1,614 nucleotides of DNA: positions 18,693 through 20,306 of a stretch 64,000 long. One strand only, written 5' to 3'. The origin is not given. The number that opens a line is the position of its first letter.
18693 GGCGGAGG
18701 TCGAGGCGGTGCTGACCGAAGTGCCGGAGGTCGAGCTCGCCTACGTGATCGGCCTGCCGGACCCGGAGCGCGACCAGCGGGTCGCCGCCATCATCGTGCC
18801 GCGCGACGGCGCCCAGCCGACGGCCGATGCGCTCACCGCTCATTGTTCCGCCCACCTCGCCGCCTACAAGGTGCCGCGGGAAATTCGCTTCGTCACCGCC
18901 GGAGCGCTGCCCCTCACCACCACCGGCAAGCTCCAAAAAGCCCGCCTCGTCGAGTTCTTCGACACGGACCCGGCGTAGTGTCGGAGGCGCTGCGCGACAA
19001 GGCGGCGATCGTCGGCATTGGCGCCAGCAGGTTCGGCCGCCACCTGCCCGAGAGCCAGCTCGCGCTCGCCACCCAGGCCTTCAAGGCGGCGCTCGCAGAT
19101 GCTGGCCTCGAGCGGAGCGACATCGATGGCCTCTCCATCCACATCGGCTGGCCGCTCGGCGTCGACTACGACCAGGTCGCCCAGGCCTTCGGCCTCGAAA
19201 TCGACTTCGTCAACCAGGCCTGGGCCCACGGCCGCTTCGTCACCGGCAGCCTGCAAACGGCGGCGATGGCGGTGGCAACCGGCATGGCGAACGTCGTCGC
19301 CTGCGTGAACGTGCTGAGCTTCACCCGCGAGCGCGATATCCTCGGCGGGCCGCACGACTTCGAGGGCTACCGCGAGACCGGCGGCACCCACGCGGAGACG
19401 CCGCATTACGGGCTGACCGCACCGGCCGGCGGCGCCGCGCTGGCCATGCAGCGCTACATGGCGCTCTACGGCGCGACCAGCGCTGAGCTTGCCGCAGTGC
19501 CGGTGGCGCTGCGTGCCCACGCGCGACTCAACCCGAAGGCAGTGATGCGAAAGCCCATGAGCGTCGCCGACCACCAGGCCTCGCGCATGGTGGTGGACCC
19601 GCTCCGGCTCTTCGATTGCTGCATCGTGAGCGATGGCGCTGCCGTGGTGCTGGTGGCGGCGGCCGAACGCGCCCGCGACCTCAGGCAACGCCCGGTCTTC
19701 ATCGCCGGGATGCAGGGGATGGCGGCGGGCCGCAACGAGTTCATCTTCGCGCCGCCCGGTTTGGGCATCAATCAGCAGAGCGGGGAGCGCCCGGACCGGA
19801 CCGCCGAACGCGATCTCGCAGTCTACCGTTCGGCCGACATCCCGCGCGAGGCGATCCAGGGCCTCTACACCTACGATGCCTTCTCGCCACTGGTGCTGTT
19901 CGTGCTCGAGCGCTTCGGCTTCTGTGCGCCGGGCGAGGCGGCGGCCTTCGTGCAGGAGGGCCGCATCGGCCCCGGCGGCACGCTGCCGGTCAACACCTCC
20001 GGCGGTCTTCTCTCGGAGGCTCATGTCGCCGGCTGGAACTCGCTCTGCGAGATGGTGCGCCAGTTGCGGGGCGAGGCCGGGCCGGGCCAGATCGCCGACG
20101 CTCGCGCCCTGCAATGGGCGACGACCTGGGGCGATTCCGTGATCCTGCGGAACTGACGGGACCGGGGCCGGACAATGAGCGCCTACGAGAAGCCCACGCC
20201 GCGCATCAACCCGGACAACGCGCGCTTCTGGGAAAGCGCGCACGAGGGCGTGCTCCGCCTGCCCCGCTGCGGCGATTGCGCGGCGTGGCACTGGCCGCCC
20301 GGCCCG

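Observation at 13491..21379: Candidate novel aromatic catabolic system: hydroquinone dioxygenase + LLM monooxygenase divergent from a CoA-ligase / Ltp2-DUF35 aldolase / crotonase arm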

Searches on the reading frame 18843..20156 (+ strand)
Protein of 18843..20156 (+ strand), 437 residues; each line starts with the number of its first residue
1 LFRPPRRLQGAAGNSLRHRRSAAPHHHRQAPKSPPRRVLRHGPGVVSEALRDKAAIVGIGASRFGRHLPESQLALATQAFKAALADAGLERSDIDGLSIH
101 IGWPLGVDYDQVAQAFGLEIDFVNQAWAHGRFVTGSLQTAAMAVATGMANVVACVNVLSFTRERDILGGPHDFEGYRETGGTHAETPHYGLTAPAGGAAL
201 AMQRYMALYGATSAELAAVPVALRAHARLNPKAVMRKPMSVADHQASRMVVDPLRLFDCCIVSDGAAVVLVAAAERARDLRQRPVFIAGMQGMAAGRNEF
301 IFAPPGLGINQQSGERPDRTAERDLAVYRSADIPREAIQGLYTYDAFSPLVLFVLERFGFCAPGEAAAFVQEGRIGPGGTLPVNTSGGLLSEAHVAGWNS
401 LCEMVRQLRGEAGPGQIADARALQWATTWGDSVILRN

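Call 4: search_protein_families(library=pfam, proteins=[window:18843-20156:+])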
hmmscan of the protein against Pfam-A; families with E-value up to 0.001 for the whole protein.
window:18843-20156:+ (437 aa): 1 family
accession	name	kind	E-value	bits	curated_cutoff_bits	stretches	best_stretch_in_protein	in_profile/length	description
PF22691.2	Thiolase_C_1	-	1.1e-30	106.8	28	1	328-421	28-123/144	Thiolase C-terminal domain-like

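Call 5: search_protein_families(library=ncbifam, proteins=[window:18843-20156:+], max_evalue=0.01)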
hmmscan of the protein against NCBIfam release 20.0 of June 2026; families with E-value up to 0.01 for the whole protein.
window:18843-20156:+ (437 aa): 18 families
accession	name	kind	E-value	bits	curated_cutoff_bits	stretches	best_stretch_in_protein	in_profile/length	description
NF005892.0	PRK07855.1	subfamily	6.4e-88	295.2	469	1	49-413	3-363/390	lipid-transfer protein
NF004811.0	PRK06158.1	subfamily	1.8e-69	234.6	421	1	47-421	3-359/384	acetyl-CoA acetyltransferase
NF004720.0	PRK06064.1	subfamily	2.2e-48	165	420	1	53-418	3-361/389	thiolase domain-containing protein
NF006010.0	PRK08142.1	subfamily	2.5e-48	164.8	462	1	50-427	3-368/388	thiolase domain-containing protein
NF004715.0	PRK06059.1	equivalog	9.8e-46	156.5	424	1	52-422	4-380/399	lipid-transfer protein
NF004810.0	PRK06157.1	equivalog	7.2e-44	150.5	403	1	47-421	2-374/400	acetyl-CoA acetyltransferase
NF009228.0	PRK12578.1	subfamily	1.2e-39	136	485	1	52-416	3-360/387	thiolase domain-containing protein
NF006102.0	PRK08256.1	subfamily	6.9e-35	120.9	436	1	52-432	3-384/394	lipid-transfer protein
NF053570.1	AcCoTHIOL_METTL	equivalog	3.9e-34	118.1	600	1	54-421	4-362/385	acetyl-CoA acetyltransferase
NF006180.0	PRK08313.1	subfamily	1.9e-31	109.3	514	1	52-422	4-364/389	thiolase domain-containing protein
NF004721.0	PRK06065.1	equivalog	1.5e-30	106.4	455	1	50-432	8-382/393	thiolase domain-containing protein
NF005704.0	PRK07516.1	subfamily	7.7e-29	100.8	412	1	53-421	3-366/389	thiolase domain-containing protein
NF004982.0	PRK06365.1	equivalog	2.6e-27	95.9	695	2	55-290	19-253/430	thiolase domain-containing protein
NF053628.1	BnzsclthlBbsBGT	equivalog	1.3e-26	93.3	750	1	54-417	7-356/389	benzoylsuccinyl-CoA thiolase subunit BbsB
NF004936.0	PRK06289.1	equivalog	1.5e-23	83.3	375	1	198-424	154-385/405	acetyl-CoA acetyltransferase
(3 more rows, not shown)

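Call 25: search_solved_structures(query=window:18984-20156:+, max_evalue=0.00001)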
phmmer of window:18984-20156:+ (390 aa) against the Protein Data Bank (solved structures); distinct sequences matched with E-value up to 0.00001: 19.
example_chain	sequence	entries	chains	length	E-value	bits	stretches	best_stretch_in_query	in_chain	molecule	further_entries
6ok1_A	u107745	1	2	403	5.1e-61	209.9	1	5-371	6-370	Lipid-transfer protein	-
4u4e_A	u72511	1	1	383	4.1e-50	174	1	3-367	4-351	Thiolase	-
7yvy_A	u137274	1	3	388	4.2e-29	104.9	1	6-374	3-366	Acetyl-CoA acetyltransferase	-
9myr_A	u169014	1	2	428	1.8e-28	102.8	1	3-371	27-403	Nonspecific lipid-transfer protein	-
7pxp_C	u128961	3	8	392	8.2e-26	94.1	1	6-373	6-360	Benzoylsuccinyl-CoA thiolase subunit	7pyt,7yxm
6hsj_A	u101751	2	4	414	6.5e-21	77.9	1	2-387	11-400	SCP2-thiolase (type-1)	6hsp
6hrv_A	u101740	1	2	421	6.9e-21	77.8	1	2-387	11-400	SCP2-thiolase (type-1)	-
6esq_A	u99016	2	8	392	2e-19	73.1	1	5-354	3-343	acetoacetyl-CoA thiolase | Acetyl-CoA acetyltransferase thiolase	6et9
4yzo_A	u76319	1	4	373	1.5e-16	63.5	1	151-375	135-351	Putative acyl-CoA acyltransferase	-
5ab4_A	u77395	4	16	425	2.6e-14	56.2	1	8-372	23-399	SCP2-THIOLASE LIKE PROTEIN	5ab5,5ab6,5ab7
9skm_I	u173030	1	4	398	7.1e-13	51.5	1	136-375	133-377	2,4-diacetylphloroglucinol biosynthesis protein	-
9skh_I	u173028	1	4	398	9.3e-13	51.1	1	147-375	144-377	2,4-diacetylphloroglucinol biosynthesis protein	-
4bia_A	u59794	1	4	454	8.4e-12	48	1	207-372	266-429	3-KETOACYL-COA THIOLASE, PUTATIVE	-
4bi9_A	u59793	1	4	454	2.9e-11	46.2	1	207-372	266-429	3-KETOACYL-COA THIOLASE, PUTATIVE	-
5m3k_C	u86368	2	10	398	8.4e-11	44.7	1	221-374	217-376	2,4-diacetylphloroglucinol biosynthesis protein PhlC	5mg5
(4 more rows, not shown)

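Call 27: search_solved_structures(query=window:18984-20156:+, max_evalue=1e-40, show_alignments=2)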
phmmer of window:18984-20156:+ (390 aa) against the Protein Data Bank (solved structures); distinct sequences matched with E-value up to 1e-40: 2.
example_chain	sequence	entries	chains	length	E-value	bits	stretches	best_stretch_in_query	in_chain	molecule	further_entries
6ok1_A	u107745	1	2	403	5.1e-61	209.9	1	5-371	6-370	Lipid-transfer protein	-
4u4e_A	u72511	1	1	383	4.1e-50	174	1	3-367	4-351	Thiolase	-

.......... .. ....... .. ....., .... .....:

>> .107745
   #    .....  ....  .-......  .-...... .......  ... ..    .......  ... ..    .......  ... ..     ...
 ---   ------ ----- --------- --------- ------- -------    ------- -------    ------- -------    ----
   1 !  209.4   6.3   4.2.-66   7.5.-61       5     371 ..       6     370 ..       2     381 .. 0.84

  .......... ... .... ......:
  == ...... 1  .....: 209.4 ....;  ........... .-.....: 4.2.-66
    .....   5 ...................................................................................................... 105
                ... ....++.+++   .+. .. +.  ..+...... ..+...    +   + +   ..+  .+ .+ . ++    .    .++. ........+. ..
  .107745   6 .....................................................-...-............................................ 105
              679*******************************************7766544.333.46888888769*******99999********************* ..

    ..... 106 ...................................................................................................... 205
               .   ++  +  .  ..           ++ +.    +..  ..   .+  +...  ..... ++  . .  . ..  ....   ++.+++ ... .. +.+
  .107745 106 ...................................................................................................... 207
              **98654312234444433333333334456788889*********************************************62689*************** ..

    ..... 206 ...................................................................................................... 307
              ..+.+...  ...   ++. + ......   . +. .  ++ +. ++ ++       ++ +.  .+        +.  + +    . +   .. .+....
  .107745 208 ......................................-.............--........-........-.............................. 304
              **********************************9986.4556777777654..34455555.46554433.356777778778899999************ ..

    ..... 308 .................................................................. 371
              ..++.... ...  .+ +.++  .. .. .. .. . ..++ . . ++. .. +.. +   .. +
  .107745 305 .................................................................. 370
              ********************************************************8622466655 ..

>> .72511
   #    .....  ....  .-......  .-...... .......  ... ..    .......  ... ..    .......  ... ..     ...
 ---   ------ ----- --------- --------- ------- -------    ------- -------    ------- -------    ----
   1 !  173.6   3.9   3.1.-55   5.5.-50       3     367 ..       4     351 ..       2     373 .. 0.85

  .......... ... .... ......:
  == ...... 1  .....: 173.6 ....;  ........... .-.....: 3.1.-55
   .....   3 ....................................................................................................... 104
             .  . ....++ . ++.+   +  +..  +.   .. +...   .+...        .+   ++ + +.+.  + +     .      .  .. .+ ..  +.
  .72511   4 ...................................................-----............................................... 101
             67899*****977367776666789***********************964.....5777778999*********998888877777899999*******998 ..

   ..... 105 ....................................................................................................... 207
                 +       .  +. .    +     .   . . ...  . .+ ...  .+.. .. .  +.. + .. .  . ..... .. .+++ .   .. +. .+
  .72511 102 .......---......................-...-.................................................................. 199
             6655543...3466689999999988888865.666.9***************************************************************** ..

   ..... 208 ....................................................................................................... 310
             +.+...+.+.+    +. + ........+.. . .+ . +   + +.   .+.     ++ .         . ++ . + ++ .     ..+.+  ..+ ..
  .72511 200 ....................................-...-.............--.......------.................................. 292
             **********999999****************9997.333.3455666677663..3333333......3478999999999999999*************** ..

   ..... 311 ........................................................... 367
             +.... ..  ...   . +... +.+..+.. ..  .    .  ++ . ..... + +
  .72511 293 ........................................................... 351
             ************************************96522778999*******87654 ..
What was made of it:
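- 18978..20156 (+): Thiolase-fold protein without the nucleophilic cysteine (YDAF/His subfamily). The GTG start overlaps the ligase stop by 1 nt. PDB Ltp2 6OK1_A 5.1e-61 (calls 25, 27).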

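Call 35: find_related_loci(query=window:18984-20156:+, collection=metagenome_contigs, flank=9000)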
Query window:18984-20156:+ (390 aa) in metagenome_contigs; peptide patterns used: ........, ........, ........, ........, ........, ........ (x = any residue, [..] = any of these).
340 stretches matched a pattern; 220 encode a relative of the query (tblastn E <= 1e-3); the best 80 are kept; 80 distinct loci.
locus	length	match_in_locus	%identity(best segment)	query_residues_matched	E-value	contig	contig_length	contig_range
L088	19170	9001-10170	94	1-390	0e+0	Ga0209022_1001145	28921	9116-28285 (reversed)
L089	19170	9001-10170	92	1-390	0e+0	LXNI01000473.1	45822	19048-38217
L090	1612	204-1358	73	3-388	0e+0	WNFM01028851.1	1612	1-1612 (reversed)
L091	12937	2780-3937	72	2-388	0e+0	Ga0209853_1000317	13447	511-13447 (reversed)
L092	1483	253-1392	75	4-388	0e+0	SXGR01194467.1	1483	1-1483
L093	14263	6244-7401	72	2-388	0e+0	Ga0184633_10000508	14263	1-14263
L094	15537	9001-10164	71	2-390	0e+0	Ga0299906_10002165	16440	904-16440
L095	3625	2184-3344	71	3-390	0e+0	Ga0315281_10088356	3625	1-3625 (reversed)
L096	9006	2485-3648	71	2-390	0e+0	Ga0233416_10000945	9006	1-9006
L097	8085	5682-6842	70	3-390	0e+0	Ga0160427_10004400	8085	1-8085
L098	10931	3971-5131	70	3-390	0e+0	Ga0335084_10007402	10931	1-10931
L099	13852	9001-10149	70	6-389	0e+0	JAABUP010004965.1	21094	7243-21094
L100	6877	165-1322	72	3-389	0e+0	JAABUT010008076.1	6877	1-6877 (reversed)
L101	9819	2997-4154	70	2-388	0e+0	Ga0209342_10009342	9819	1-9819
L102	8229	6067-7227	70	3-390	0e+0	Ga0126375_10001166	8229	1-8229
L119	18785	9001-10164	68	2-390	1e-178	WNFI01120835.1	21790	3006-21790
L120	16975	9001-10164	69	2-390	1e-177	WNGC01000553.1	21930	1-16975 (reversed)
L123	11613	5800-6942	69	7-388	3e-176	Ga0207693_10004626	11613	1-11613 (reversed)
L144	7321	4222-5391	66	1-389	4e-169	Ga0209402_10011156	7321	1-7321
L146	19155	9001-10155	66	3-388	7e-168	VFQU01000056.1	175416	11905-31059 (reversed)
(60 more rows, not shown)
